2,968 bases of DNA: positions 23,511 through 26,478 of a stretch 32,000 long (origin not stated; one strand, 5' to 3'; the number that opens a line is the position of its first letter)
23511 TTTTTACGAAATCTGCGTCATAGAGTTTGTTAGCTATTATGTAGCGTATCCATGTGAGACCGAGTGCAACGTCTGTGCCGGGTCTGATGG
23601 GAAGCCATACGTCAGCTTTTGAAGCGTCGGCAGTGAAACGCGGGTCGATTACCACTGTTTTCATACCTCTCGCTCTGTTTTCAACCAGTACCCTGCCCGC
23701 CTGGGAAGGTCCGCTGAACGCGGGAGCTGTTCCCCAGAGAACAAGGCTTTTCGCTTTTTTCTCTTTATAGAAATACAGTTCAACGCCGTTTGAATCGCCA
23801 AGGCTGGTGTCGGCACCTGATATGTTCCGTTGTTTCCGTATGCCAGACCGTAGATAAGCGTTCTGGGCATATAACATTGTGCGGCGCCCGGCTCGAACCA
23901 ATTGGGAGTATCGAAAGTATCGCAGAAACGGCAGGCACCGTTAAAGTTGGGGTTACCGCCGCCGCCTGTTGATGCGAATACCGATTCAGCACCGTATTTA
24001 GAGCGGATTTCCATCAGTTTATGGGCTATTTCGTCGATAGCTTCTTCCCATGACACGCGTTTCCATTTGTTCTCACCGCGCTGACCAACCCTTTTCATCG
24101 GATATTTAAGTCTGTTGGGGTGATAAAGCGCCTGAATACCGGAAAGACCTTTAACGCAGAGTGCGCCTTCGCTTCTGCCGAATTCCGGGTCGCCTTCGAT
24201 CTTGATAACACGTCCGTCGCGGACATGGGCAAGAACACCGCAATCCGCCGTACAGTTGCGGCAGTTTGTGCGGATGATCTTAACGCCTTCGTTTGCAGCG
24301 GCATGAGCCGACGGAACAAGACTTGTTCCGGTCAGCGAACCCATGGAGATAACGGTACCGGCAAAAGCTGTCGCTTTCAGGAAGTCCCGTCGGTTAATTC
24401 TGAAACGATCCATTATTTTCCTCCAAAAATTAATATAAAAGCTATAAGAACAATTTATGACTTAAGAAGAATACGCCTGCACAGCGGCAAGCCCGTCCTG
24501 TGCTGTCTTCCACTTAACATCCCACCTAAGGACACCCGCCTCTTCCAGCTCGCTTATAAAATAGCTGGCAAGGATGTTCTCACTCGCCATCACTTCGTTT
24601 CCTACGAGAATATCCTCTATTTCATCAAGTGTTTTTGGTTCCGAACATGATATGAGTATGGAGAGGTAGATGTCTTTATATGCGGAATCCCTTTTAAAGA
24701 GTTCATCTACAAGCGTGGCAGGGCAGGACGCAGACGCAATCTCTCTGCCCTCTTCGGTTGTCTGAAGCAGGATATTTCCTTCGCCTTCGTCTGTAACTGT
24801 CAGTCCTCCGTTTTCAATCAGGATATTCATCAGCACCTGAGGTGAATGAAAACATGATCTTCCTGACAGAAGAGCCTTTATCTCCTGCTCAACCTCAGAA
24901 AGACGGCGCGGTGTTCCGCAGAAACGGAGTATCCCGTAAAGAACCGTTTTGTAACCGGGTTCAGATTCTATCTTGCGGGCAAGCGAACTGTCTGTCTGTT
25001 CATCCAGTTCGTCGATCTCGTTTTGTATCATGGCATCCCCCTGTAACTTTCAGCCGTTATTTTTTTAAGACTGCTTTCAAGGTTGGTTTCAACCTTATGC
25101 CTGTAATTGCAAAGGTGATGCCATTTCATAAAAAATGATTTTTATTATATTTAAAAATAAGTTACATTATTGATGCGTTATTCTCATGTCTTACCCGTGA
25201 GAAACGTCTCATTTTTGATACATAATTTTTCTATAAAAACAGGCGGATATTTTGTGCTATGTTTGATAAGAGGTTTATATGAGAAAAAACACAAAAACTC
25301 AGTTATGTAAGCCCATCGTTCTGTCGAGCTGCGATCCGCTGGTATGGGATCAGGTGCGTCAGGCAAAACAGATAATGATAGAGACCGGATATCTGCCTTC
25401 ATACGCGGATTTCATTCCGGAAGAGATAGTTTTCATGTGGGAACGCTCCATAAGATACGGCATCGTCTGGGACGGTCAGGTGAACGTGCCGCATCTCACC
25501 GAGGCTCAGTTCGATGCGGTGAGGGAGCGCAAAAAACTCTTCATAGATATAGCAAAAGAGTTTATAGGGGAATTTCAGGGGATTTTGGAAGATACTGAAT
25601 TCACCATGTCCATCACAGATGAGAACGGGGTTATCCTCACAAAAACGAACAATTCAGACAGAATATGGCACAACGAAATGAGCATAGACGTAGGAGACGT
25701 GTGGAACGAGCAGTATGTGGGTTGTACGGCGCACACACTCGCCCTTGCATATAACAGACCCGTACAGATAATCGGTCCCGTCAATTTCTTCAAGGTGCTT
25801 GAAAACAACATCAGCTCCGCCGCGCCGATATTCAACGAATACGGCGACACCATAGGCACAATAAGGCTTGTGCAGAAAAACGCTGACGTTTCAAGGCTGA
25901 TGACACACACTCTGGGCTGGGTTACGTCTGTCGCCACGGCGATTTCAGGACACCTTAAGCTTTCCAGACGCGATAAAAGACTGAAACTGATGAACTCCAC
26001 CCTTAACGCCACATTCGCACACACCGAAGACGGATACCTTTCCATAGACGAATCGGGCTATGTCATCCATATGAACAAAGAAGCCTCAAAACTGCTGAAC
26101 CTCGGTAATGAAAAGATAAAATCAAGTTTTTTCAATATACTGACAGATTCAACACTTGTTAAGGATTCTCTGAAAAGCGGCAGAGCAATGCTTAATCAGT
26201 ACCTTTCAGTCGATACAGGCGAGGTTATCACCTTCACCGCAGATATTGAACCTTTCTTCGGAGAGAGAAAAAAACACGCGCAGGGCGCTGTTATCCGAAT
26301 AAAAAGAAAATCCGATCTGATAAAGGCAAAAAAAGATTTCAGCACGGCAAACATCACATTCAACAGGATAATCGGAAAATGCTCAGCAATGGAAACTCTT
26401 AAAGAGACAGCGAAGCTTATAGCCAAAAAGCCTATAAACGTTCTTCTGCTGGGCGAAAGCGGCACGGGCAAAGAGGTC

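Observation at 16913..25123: Sigma-54/AcoR-controlled periplasmic molybdoenzyme operon with two different quinol-dehydrogenase modules and a dedicated porin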

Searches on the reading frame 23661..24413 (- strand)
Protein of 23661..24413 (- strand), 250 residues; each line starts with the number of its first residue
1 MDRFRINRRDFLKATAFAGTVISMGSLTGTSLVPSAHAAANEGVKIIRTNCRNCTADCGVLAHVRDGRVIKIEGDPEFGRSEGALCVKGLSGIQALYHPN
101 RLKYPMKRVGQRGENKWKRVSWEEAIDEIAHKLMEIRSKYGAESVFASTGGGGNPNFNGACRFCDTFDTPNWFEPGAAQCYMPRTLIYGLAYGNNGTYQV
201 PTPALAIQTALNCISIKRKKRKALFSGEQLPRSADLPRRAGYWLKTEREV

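Call 4: search_protein_families(library=pfam, proteins=[window:23661-24413:-], max_evalue=0.01)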
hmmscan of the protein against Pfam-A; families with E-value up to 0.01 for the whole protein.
window:23661-24413:- (250 aa): 3 families
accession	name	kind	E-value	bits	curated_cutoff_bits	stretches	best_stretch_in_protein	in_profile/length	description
PF04879.21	Molybdop_Fe4S4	-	4.6e-15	55.8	22.7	1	45-98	2-55/55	Molybdopterin oxidoreductase Fe4S4 domain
PF00384.28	Molybdopterin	-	5.1e-12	45.9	24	1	101-150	1-47/353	Molybdopterin oxidoreductase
PF10518.14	TAT_signal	-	0.0051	17.2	22.7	1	6-16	2-12/21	TAT (twin-arginine translocation) pathway signal sequence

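Call 6: search_protein_families(library=ncbifam, proteins=[window:23661-24413:-], max_evalue=0.01)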
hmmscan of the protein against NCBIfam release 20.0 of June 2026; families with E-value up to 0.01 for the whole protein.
window:23661-24413:- (250 aa): 23 families
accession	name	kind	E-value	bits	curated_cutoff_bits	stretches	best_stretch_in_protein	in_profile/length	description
NF012032.0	PRK15488.1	equivalog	1.4e-40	139.1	694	1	5-180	2-174/759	thiosulfate reductase PhsA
TIGR02166.1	dmsA_ynfE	subfamily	6.3e-34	117.1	777.7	1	6-153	1-156/794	DMSO/selenate family reductase complex A subunit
NF041885.1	selenate_YnfE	exception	2.1e-27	95.3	1675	1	6-149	3-156/805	selenate/tellurate reductase subunit YnfE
NF041884.1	selenate_YnfF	exception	3.5e-26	91.3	1650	1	6-152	1-156/798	selenate/tellurate reductase subunit YnfF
NF011566.1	PRK14990.1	exception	5.4e-24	84.2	1600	1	6-152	14-170/814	dimethylsulfoxide reductase subunit A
TIGR03479.1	DMSO_red_II_alp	subfamily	1e-23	83.4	984.75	1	49-151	61-170/913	molybdopterin-dependent oxidoreductase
TIGR01591.1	Fdh-alpha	equivalog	4.2e-23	81.3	666.25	1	49-147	1-95/672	formate dehydrogenase subunit alpha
NF010055.0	PRK13532.1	equivalog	2.7e-20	72.2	904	1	5-147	2-146/830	nitrate reductase catalytic subunit NapA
TIGR01706.1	NAPA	equivalog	3.9e-20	71.8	930.55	1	6-148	2-147/830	periplasmic nitrate reductase subunit alpha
TIGR01553.1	formate-DH-alph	equivalog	7.2e-20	70.4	814.2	1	6-138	2-141/1009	formate dehydrogenase-N subunit alpha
NF041714.1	arsenate_red_ArrA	equivalog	9.1e-16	57.1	1600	1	6-140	3-148/848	arsenate respiratory reductase molybdopterin-containing subunit ArrA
NF042978.1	EthbenzDh_ebdA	equivalog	5.6e-15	54.2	2000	1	84-144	125-185/977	ethylbenzene dehydrogenase subunit alpha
NF041783.2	mnquin_red_QrcB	equivalog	7.9e-14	50.7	440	1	47-138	53-141/695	menaquinone reductase molybdopterin-binding-like subunit QrcB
NF041513.1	formate_DH_Act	exception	1.7e-13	49.3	1400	1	37-139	33-133/1067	formate dehydrogenase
NF011567.1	PRK14991.1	equivalog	3.7e-13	48.1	1750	1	84-130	139-185/1022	tetrathionate reductase subunit TtrA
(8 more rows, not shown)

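Call 36: find_encoding_contigs(protein=window:23661-24413:-, flank=3000, max_places=10)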
Protein window:23661-24413:- (250 aa): 1 contig read that carries it; 1 place shown.
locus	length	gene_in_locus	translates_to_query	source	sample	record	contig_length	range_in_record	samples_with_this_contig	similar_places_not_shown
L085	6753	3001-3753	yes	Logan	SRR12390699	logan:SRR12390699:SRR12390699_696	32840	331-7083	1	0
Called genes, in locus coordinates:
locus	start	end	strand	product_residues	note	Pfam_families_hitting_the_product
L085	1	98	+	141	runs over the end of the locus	?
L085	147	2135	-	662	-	PF00158:Sigma54_activat, PF14532:Sigma54_activ_2, PF07724:AAA_2 (faint), PF07728:AAA_5, PF01078:Mg_chelatase, PF25601:AAA_lid_14, PF02954:HTH_8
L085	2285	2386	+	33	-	-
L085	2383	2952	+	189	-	-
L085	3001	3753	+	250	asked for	PF04879:Molybdop_Fe4S4, PF00384:Molybdopterin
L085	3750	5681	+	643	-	PF00384:Molybdopterin, PF01568:Molydop_binding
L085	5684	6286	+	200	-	PF12797:Fer4_2 (weak), PF12838:Fer4_7 (weak), PF13247:Fer4_11, PF13237:Fer4_10 (weak), PF13187:Fer4_9 (weak), PF00037:Fer4 (weak), PF12837:Fer4_6 (weak)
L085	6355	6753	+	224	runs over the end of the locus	PF02613:Nitrate_red_del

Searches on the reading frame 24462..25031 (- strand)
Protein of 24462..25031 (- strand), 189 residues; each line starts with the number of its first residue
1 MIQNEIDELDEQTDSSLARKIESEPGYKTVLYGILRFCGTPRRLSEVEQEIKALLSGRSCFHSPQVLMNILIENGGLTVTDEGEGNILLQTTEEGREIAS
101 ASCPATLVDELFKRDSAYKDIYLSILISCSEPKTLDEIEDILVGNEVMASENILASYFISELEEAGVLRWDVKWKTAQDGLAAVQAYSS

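Call 4: search_protein_families(library=pfam, proteins=[window:24462-25031:-], max_evalue=0.01)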
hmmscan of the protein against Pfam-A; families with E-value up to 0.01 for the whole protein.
window:24462-25031:- (189 aa): 0 families

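Call 6: search_protein_families(library=ncbifam, proteins=[window:24462-25031:-], max_evalue=0.01)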
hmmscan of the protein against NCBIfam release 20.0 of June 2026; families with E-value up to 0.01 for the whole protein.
window:24462-25031:- (189 aa): 0 families

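Call 47: find_homologous_proteins(query=window:24462-25031:-, max_evalue=0.001)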
Query window:24462-25031:- (189 aa): 2 proteins with E <= 0.001 among 220 candidates.
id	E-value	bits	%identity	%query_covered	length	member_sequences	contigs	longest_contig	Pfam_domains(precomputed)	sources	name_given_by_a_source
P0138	4.5e-117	406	100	100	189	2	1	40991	-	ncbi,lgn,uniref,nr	ncbi:hypothetical protein [Seleniivibrio sp.]|uniref:hypothetical protein n=1 Tax=Seleniivibrio sp. 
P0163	6.5e-98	344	85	100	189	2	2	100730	-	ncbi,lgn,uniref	ncbi:hypothetical protein [Sphaerochaeta sp.]|uniref:hypothetical protein n=1 Tax=Sphaerochaeta sp.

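Call 50: find_homologous_proteins(query=A4, max_evalue=0.001)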
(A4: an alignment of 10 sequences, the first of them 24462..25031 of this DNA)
Query A4 (10 sequences) (189 aa, profile of the alignment): 19 proteins with E <= 0.001 among 3355 candidates.
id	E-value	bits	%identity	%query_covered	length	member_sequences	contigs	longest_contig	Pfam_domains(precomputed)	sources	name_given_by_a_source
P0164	1.1e-74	268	44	96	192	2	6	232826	-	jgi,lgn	-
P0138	2.5e-74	267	100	100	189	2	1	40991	-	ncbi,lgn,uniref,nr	ncbi:hypothetical protein [Seleniivibrio sp.]|uniref:hypothetical protein n=1 Tax=Seleniivibrio sp. 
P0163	2.7e-73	264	85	100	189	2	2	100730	-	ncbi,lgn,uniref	ncbi:hypothetical protein [Sphaerochaeta sp.]|uniref:hypothetical protein n=1 Tax=Sphaerochaeta sp. 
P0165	7.1e-73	262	32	89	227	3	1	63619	-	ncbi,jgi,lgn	jgi:hypothetical protein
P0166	6.7e-70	253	33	92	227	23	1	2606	-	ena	-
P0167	1.1e-68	249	34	86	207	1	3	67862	-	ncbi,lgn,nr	ncbi:MAG: hypothetical protein P4M01_05480 [Acidobacteriota bacterium]|nr:hypothetical protein [Acid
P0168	1.7e-67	245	34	95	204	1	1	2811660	-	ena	-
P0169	1.6e-66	241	32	96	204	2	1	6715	-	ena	-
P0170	2.0e-64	235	34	95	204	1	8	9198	-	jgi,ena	-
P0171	1.1e-63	232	34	92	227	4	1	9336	-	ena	-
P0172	2.1e-62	228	35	90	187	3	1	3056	-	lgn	-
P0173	5.7e-59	217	33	90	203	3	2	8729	-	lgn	-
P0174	1.3e-51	193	37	89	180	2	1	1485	-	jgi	jgi:hypothetical protein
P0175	2.0e-50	189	34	92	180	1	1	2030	-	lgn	-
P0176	2.7e-49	185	36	85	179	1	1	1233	-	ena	-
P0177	3.0e-18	84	29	54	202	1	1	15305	-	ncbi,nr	ncbi:MAG: hypothetical protein LUB61_04595 [Eggerthellaceae bacterium]|nr:hypothetical protein [Egge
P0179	2.5e-11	61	24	79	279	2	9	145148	-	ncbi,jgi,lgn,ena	-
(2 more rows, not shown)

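Call 58: predict_structure(alignment_id=A5)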
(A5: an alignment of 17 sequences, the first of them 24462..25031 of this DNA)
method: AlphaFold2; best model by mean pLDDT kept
length: 189 residues; sequences in the alignment: 17
mean_pLDDT: 85.9   pTM: 0.68
mean pLDDT of the five models: 85.9, 84.8, 84.2, 83.7, 83.4
residues with pLDDT >= 90: 102; 70-90: 68; 50-70: 6; < 50: 13
segments of 3 or more residues with pLDDT < 50: 1-13
pLDDT, mean of each block of 10 residues (from residue 1): 40 71 86 93 93 77 90 95 87 91 82 92 95 95 87 92 91 90 85
secondary structure, 60 per line:
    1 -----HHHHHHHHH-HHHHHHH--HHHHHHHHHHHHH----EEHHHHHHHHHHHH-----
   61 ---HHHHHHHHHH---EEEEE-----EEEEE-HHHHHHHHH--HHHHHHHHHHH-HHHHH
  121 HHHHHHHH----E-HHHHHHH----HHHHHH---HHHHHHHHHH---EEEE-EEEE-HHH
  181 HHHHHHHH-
elements in order: H6-14 H16-22 H25-37 H44-55 H64-73 E77-81 E87-91 H93-101 H104-114 H116-128 H135-141 H146-151 H155-164 E168-171 E173-176 H178-188

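Call 61: fold_search(model_id=the predicted structure, library=pdb)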
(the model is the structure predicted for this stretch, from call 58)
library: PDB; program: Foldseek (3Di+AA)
matches with E <= 10: 1256; with E <= 0.001: 0
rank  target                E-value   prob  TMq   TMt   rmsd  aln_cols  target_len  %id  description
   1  2fxa_B                5.5e-03  0.90  0.31  0.33  14.6       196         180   14  Structure of the Protease Production Regulatory Protein hpr from Bacillus subtilis. (released 2006-03-14)
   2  5x11_G                6.6e-03  0.87  0.28  0.29  17.4       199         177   12  Crystal structure of Bacillus subtilis PadR in complex with operator DNA (released 2017-11-22)
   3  9h88_A                9.4e-03  1.00  0.39  0.59   3.7       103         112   16  Crystal structure of LmrR variant V15aY-RNYW with Val15 replaced by 3-aminotyrosine and evolved as Friedel-Crafts alky (released 2025-04-30)
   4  7qz8_A                1.0e-02  1.00  0.35  0.54   4.7       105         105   16  Transcriptional regulator LmrR with bound daunomycin and with Trp-67 and Trp-96 replaced by the unnatural amino acid 5 (released 2022-11-23)
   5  3s2w_C                1.1e-02  0.89  0.27  0.35  13.7       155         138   16  The crystal structure of a MarR transcriptional regulator from Methanosarcina mazei Go1 (released 2011-06-22)
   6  3f8f_A                1.2e-02  0.99  0.32  0.47   5.0       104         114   19  Crystal structure of multidrug binding transcriptional regulator LmrR complexed with Daunomycin (released 2008-12-30)
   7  2zme_A                1.2e-02  0.91  0.29  0.26  16.7       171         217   14  Integrated structural and functional model of the human ESCRT-II complex (released 2008-11-04)
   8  6qfd_B                1.3e-02  1.00  0.29  0.45   4.9        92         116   16  The complex structure of hsRosR-S4 (vng0258/RosR-S4) (released 2019-07-10)
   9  9gkr_B                1.3e-02  0.99  0.34  0.54   4.6       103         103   16  Crystal structure of artificial enzyme LmrR_pAF variant RMH in crystal form 1 (released 2025-02-26)
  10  2xv4                  1.3e-02  0.94  0.31  0.16  13.5       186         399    9  Structure of Human RPC62 (partial) (released 2011-03-02)
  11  5x11_E                1.3e-02  0.93  0.29  0.30  14.8       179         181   16  Crystal structure of Bacillus subtilis PadR in complex with operator DNA (released 2017-11-22)
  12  2xub                  1.3e-02  0.94  0.30  0.15  13.7       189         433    7  Human RPC62 subunit structure (released 2011-03-02)
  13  1xma_B                1.4e-02  1.00  0.35  0.57   4.5       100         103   17  Structure of a transcriptional regulator from Clostridium thermocellum Cth-833 (released 2004-12-14)
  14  5k5q_C                1.4e-02  1.00  0.31  0.57   3.5        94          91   18  Structure of AspA-DNA complex: novel centromere bindng protein-centromere complex (released 2016-06-01)
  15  8jxk_D                1.4e-02  0.96  0.34  0.38  10.0       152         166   16  Crystal Structure of Rv0047c from Mycobacterium tuberculosis (released 2024-07-03)
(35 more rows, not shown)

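Call 68: find_encoding_contigs(protein=P0177, flank=6000, max_places=2)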
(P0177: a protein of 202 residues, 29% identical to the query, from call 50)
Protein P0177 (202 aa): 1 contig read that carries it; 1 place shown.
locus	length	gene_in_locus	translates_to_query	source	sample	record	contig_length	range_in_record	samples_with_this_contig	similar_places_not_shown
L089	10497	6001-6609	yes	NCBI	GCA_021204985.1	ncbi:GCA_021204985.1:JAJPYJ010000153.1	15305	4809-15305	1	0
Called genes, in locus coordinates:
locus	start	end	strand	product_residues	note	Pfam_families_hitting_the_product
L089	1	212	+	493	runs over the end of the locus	PF02127:Peptidase_M18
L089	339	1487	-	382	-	PF13784:Fic_N, PF02661:Fic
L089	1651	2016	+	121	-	-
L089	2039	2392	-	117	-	PF15738:YafQ_toxin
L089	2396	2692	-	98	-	PF04221:RelB (weak)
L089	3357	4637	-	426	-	PF00478:IMPDH, PF00571:CBS (faint), PF01070:FMN_dh (weak)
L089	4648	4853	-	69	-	PF00478:IMPDH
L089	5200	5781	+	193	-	PF03193:RsgA_GTPase (faint), PF01926:MMR_HSR1, PF02421:FeoB_N, PF00350:Dynamin_N (faint), PF00009:GTP_EFTU (weak)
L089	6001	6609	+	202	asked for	-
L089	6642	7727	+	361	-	PF04879:Molybdop_Fe4S4, PF00384:Molybdopterin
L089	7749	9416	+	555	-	PF01568:Molydop_binding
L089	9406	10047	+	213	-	PF13237:Fer4_10 (weak), PF13247:Fer4_11, PF12838:Fer4_7 (weak), PF13187:Fer4_9 (weak), PF00037:Fer4, PF12797:Fer4_2 (weak), PF12837:Fer4_6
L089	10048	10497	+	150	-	PF04976:DmsC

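Call 69: find_encoding_contigs(protein=P0179, flank=6000, max_places=2)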
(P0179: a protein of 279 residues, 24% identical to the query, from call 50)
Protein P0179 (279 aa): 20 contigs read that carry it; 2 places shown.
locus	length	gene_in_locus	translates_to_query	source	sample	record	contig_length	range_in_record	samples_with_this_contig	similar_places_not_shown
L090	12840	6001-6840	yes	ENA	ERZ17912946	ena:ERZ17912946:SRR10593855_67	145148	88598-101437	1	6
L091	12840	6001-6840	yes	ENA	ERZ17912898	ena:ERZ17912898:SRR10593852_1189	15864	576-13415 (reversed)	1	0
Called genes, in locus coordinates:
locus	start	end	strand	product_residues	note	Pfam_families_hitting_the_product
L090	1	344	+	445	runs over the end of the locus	-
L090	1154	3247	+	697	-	PF12437:GSIII_N, PF00120:Gln-synt_C, PF18318:Gln-synt_C-ter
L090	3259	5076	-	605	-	PF00196:GerE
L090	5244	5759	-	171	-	-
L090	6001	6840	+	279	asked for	-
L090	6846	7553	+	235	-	PF02613:Nitrate_red_del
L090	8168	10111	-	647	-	PF00580:UvrD-helicase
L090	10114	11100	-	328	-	-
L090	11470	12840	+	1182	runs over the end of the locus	PF04879:Molybdop_Fe4S4 (weak), PF00384:Molybdopterin (weak), PF01568:Molydop_binding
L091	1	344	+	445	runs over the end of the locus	-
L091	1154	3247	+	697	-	PF12437:GSIII_N, PF00120:Gln-synt_C, PF18318:Gln-synt_C-ter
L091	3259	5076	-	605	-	PF00196:GerE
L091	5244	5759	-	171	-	-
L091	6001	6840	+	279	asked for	-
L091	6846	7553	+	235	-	PF02613:Nitrate_red_del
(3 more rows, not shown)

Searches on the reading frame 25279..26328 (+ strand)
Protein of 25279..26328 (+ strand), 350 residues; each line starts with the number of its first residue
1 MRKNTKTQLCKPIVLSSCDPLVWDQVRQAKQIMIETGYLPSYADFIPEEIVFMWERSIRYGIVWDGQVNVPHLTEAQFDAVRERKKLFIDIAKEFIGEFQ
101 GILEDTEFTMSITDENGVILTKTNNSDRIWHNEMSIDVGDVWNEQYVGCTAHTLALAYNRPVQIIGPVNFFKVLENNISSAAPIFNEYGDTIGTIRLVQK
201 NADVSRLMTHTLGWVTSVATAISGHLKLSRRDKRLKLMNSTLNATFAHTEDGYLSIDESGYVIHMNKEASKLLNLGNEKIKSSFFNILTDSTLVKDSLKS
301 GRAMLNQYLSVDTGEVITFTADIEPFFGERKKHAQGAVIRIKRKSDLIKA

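Call 85: search_solved_structures(query=window:25279-26328:+, max_evalue=1)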
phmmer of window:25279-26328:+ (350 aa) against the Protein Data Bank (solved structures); distinct sequences matched with E-value up to 1: 1.
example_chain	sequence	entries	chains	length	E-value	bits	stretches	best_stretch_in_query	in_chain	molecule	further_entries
4lrx_C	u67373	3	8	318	3.2e-10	43.4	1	53-300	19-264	PTS-dependent dihydroxyacetone kinase operon regulatory protein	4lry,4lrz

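Call 86: search_protein_families(library=pfam, proteins=[window:25279-26328:+], max_evalue=1)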
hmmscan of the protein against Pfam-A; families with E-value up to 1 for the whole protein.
window:25279-26328:+ (350 aa): 3 families
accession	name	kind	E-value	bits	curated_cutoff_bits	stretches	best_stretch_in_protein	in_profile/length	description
PF00989.32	PAS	-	0.0037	17.7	22.6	1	246-280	7-41/113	PAS fold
PF13426.13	PAS_9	-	0.051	14.3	27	1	251-326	2-75/103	PAS domain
PF13188.13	PAS_8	-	0.16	12.4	21.8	1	244-290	5-52/65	PAS domain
